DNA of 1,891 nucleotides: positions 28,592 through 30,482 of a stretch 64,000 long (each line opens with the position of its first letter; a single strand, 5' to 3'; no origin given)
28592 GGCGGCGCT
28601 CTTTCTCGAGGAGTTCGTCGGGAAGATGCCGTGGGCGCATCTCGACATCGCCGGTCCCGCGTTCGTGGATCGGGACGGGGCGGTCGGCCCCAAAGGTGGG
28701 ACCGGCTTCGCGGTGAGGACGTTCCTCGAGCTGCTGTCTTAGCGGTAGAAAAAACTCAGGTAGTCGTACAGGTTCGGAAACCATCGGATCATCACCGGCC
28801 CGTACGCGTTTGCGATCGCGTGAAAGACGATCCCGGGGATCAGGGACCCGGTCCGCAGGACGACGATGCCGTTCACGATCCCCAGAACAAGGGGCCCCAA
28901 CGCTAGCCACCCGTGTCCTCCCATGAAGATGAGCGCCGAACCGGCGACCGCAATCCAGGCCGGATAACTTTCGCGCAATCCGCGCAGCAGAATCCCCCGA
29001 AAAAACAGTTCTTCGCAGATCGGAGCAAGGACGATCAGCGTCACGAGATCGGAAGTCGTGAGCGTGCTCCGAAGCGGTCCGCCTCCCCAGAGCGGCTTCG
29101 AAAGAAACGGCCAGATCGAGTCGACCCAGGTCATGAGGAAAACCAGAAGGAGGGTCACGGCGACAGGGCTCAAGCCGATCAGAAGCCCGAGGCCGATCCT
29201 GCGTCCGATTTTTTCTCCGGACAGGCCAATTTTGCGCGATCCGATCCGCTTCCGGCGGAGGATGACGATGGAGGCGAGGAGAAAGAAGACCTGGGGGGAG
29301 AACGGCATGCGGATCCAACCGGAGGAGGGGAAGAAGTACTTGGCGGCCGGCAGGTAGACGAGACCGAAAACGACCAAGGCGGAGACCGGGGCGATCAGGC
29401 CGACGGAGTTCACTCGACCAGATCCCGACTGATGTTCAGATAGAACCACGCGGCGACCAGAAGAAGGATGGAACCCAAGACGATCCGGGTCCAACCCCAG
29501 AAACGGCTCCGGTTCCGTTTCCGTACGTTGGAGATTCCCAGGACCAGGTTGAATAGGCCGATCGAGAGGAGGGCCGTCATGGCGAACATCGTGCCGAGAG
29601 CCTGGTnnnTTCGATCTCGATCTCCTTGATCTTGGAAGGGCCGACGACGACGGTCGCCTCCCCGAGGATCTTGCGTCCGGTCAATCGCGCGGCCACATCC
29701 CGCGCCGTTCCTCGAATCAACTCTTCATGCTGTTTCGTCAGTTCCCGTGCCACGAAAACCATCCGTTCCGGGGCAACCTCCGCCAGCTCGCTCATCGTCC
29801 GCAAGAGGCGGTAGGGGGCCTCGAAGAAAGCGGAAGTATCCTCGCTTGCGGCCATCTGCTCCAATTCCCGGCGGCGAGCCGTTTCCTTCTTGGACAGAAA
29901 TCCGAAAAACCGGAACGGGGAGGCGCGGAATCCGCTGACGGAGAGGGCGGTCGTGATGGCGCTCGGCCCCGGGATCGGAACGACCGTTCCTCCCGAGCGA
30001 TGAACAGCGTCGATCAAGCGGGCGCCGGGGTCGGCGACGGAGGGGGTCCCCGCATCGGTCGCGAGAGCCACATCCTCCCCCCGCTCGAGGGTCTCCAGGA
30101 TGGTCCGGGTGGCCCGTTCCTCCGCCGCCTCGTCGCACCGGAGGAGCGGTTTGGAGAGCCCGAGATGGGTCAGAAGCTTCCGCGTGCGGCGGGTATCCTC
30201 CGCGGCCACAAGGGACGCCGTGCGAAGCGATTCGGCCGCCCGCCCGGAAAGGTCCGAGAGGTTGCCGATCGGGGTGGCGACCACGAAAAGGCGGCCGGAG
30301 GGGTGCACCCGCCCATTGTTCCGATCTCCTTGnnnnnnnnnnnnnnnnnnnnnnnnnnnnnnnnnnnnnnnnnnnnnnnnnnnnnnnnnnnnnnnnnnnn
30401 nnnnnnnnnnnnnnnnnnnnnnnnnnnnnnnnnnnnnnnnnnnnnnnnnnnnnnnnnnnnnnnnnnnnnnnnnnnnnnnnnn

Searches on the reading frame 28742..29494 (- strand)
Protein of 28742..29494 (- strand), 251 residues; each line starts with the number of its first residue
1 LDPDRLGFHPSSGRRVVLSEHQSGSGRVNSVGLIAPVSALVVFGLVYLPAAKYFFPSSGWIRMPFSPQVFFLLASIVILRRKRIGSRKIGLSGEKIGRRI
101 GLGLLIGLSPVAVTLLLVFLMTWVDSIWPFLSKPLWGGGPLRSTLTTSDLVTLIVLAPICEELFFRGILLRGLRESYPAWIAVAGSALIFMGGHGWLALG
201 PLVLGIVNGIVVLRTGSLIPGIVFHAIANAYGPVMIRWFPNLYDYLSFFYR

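Call 37: search_protein_families(library=pfam, proteins=[window:28742-29494:-], max_evalue=0.00001)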
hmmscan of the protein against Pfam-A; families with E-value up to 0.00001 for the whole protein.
window:28742-29494:- (251 aa): 1 family
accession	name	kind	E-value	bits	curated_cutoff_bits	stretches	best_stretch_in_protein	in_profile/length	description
PF02517.21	Rce1-like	-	1.3e-18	67.5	22.4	1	149-230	7-92/93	Type II CAAX prenyl endopeptidase Rce1-like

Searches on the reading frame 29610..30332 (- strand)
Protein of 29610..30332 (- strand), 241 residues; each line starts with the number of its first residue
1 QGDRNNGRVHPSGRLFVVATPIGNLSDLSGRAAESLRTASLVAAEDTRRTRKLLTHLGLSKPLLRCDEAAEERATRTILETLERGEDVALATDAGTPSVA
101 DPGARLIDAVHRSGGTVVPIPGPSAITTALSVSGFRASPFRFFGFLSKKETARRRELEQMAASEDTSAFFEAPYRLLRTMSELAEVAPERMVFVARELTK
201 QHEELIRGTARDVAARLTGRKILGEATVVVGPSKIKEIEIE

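Call 37: search_protein_families(library=pfam, proteins=[window:29610-30332:-], max_evalue=0.00001)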
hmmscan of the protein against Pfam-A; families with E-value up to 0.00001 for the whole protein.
window:29610-30332:- (241 aa): 1 family
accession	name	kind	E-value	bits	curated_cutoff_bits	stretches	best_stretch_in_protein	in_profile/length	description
PF00590.25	TP_methylase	-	3.6e-32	112.5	27.8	1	15-213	2-211/212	Tetrapyrrole (Corrin/Porphyrin) Methylases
